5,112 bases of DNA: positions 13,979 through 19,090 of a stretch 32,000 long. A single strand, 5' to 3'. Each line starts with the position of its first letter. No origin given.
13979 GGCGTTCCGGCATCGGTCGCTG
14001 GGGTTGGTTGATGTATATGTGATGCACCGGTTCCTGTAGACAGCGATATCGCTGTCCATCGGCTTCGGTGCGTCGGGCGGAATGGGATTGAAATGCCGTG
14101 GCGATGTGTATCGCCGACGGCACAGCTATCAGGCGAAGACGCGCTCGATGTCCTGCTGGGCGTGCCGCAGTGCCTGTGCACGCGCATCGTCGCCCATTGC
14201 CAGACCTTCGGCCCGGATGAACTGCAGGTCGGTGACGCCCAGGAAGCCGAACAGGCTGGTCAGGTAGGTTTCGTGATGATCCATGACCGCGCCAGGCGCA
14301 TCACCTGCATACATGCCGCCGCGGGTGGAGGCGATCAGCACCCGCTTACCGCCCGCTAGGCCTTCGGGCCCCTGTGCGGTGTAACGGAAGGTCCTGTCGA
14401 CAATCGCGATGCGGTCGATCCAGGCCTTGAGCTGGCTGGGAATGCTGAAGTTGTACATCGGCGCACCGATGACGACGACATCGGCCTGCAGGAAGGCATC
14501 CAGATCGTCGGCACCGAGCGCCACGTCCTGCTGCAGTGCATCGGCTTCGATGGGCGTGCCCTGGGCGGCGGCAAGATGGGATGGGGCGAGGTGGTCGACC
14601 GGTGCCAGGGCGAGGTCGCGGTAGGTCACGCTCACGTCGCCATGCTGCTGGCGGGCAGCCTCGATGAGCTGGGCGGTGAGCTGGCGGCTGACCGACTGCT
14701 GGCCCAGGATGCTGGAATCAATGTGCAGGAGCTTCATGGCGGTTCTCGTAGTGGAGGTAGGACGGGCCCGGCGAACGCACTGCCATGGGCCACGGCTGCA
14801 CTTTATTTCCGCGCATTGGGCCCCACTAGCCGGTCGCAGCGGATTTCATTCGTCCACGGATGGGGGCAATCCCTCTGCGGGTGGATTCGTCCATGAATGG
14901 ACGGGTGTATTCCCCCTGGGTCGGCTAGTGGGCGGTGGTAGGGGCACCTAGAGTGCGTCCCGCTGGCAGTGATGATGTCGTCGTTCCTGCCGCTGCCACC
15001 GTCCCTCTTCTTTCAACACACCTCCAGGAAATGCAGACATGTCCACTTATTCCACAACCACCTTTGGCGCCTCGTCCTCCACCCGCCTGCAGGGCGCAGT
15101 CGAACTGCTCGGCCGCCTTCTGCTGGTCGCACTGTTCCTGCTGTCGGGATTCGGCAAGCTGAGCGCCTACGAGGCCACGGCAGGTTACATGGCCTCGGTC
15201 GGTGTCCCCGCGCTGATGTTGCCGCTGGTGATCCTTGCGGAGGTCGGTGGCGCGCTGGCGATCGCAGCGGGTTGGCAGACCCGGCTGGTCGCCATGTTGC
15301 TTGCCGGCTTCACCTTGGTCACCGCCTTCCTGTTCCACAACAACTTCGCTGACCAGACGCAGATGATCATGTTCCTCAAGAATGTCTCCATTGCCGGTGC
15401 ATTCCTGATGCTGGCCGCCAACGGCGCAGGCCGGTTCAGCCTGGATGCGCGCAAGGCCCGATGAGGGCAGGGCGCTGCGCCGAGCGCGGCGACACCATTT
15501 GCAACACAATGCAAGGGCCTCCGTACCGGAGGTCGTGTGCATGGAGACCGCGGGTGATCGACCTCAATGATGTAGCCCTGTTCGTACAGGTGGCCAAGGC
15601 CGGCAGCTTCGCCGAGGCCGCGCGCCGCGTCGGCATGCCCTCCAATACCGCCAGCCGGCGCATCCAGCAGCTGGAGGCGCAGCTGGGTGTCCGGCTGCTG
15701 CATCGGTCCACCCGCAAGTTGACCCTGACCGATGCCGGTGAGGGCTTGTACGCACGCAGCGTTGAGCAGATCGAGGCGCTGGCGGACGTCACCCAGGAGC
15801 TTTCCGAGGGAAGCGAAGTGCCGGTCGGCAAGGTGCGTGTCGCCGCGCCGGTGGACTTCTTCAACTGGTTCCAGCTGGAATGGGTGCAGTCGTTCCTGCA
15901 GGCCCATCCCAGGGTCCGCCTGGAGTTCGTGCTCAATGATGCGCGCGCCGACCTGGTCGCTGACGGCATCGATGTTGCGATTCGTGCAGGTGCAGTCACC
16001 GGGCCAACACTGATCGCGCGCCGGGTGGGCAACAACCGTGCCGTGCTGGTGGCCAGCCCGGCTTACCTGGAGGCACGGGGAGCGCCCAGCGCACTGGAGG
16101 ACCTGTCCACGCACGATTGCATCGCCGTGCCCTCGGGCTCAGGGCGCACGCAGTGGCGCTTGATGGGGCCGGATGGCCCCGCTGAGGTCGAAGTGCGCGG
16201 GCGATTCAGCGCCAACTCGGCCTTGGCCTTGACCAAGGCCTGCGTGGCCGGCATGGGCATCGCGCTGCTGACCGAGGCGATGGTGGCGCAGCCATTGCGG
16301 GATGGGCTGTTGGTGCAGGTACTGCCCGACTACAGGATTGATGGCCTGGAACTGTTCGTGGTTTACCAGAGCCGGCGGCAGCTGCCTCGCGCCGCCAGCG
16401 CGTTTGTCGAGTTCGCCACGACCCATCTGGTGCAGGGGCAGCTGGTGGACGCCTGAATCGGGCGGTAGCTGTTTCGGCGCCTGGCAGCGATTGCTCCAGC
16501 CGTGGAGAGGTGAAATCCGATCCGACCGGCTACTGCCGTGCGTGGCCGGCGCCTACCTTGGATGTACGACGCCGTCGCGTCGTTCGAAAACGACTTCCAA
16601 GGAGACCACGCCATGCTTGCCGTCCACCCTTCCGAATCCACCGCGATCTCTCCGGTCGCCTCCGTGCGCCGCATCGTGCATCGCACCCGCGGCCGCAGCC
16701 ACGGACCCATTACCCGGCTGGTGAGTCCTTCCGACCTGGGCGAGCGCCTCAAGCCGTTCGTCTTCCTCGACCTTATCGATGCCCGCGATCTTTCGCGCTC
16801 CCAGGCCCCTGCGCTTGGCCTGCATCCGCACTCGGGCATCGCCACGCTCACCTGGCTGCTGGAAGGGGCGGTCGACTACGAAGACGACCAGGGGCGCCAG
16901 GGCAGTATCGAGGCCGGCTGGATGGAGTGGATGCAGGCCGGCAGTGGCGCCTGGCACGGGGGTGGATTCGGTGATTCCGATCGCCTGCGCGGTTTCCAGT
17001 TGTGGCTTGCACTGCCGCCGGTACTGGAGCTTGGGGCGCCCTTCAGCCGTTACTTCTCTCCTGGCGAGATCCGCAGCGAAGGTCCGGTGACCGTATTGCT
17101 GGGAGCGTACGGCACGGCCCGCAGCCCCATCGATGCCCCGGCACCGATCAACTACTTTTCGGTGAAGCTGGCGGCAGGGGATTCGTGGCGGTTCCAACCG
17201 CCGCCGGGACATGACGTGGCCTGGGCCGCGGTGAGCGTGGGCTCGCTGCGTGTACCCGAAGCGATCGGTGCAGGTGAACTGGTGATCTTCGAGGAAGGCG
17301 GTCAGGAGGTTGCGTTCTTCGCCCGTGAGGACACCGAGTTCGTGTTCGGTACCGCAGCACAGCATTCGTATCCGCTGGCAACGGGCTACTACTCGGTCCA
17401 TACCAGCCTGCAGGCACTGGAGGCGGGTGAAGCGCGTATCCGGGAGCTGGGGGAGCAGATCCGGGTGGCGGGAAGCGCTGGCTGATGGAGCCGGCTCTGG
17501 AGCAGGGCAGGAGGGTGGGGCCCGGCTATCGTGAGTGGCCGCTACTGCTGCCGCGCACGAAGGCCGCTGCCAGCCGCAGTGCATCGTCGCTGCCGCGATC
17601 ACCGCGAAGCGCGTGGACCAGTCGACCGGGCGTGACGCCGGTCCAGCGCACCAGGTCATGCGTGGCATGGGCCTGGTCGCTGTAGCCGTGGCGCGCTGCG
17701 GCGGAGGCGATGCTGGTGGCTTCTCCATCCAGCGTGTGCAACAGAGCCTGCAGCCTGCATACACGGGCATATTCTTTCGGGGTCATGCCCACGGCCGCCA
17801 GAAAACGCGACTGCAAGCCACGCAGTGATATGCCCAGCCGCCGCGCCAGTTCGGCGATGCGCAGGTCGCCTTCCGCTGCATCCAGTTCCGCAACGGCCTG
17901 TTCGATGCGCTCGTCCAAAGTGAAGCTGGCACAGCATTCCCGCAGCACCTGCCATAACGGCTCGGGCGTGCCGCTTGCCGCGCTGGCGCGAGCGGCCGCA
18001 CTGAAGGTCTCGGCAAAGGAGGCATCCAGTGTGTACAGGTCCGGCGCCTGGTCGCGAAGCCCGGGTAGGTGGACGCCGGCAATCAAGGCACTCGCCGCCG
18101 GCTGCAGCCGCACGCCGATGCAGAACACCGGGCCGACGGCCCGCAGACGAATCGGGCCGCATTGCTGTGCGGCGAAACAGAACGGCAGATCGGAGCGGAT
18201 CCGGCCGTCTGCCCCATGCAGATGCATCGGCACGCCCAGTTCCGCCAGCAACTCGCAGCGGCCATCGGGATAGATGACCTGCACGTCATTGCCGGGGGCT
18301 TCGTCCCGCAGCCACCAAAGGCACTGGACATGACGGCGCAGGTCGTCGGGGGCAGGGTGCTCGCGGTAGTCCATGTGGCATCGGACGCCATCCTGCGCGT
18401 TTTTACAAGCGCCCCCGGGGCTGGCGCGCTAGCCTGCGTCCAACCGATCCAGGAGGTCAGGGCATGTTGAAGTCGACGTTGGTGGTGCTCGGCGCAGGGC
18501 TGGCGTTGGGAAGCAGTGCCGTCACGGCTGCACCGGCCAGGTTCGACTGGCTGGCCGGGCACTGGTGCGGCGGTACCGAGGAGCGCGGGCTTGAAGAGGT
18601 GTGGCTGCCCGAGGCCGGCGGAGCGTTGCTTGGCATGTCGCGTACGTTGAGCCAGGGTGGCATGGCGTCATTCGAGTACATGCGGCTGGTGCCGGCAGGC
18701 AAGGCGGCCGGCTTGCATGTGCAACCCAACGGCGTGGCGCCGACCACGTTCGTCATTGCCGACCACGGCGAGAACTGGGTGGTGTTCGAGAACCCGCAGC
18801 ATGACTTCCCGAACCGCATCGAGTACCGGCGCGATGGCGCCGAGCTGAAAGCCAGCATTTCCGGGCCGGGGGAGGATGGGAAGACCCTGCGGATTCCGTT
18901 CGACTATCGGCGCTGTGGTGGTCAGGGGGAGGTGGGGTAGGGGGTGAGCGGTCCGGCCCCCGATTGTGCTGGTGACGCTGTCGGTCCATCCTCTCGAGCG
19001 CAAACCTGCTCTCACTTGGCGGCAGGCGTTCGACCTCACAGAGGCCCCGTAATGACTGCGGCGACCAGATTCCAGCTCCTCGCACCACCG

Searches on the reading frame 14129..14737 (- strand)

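Call 16: search_protein_families(library=pfam, proteins=[window:14129-14737:-], max_evalue=0.001)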
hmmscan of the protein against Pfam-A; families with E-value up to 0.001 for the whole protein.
window:14129-14737:- (202 aa): 2 families
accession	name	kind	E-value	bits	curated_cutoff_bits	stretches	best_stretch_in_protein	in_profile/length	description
PF02525.22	Flavodoxin_2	-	7.5e-53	179.6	27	1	1-198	1-195/198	Flavodoxin-like fold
PF03358.20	FMN_red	-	7.9e-12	45.4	24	1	1-147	1-123/152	NADPH-dependent FMN reductase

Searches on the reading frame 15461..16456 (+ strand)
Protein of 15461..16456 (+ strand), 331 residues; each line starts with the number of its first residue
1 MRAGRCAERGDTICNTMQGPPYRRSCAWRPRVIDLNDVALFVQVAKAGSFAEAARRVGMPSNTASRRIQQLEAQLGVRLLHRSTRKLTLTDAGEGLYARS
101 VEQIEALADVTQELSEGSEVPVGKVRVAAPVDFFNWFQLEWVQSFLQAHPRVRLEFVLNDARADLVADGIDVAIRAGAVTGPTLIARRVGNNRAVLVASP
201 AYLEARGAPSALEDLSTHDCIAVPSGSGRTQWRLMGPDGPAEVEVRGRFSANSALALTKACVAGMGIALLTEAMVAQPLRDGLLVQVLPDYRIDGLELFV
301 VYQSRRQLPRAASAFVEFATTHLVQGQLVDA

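Call 16: search_protein_families(library=pfam, proteins=[window:15461-16456:+], max_evalue=0.001)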
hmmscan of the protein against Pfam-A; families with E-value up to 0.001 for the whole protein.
window:15461-16456:+ (331 aa): 2 families
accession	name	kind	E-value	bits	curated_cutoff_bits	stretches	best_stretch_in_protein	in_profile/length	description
PF03466.25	LysR_substrate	-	1.6e-43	149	28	1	120-322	3-207/209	LysR substrate binding domain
PF00126.33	HTH_1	-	2e-21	76.1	26.6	1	35-94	1-60/60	Bacterial regulatory helix-turn-helix protein, lysR family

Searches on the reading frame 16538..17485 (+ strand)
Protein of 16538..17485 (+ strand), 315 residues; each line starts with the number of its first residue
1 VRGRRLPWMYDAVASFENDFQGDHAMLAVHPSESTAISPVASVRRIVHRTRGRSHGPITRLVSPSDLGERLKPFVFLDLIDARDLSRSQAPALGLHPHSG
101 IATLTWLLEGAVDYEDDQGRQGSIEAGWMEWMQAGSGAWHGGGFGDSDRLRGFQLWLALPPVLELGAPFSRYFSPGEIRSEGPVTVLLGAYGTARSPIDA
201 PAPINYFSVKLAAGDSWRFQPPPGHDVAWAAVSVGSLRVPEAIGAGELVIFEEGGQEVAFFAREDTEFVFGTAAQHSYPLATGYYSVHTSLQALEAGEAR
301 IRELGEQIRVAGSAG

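Call 16: search_protein_families(library=pfam, proteins=[window:16538-17485:+], max_evalue=0.001)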
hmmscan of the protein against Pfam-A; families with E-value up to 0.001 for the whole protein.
window:16538-17485:+ (315 aa): 1 family
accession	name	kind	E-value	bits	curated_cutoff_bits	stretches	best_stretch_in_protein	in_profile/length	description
PF02678.22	Pirin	-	1.2e-21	77.1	26.1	1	67-157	13-108/108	Pirin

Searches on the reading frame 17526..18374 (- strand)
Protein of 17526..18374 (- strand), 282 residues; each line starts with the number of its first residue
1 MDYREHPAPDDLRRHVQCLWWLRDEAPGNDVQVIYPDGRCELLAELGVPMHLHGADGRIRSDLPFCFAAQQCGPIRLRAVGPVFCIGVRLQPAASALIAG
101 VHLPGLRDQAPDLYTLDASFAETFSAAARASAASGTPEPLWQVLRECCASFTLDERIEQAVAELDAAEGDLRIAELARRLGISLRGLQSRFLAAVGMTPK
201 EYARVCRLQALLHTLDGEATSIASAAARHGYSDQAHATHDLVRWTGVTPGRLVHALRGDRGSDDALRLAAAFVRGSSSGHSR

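Call 16: search_protein_families(library=pfam, proteins=[window:17526-18374:-], max_evalue=0.001)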
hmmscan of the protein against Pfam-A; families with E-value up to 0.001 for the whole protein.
window:17526-18374:- (282 aa): 3 families
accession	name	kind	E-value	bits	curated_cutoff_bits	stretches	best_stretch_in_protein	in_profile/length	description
PF12833.13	HTH_18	-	4.5e-17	62.6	33.6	1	176-252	1-77/80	Helix-turn-helix domain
PF20240.3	DUF6597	-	6.5e-10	39.4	27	1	5-109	2-100/103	Domain of unknown function (DUF6597)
PF00165.29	HTH_AraC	-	1.4e-06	28.7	26.6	0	170-202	8-40/42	Bacterial regulatory helix-turn-helix proteins, AraC family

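Call 59: find_encoding_contigs(protein=window:17526-18374:-, flank=10000, max_places=10)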
Protein window:17526-18374:- (282 aa): 2 contigs read that carry it; 2 places shown.
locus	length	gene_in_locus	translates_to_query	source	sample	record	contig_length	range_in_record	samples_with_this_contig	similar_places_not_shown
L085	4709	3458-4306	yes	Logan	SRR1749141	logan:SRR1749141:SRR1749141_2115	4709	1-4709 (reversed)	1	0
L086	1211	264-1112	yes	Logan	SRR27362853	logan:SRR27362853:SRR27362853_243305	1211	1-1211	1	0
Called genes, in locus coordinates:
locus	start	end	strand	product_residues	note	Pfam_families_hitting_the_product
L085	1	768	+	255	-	?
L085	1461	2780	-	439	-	-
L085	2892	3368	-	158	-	PF19780:DUF6265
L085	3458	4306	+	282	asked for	PF20240:DUF6597, PF00165:HTH_AraC (faint), PF12833:HTH_18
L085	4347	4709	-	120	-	?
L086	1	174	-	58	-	?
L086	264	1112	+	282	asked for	PF20240:DUF6597, PF00165:HTH_AraC (faint), PF12833:HTH_18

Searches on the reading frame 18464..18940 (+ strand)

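Call 70: search_protein_families(library=pfam, proteins=[window:18464-18940:+], max_evalue=0.01)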
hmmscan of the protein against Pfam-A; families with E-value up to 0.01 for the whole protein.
window:18464-18940:+ (158 aa): 1 family
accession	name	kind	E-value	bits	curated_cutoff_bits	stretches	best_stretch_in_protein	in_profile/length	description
PF19780.4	DUF6265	-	1.1e-21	77.8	23.8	1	28-133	1-115/116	Domain of unknown function (DUF6265)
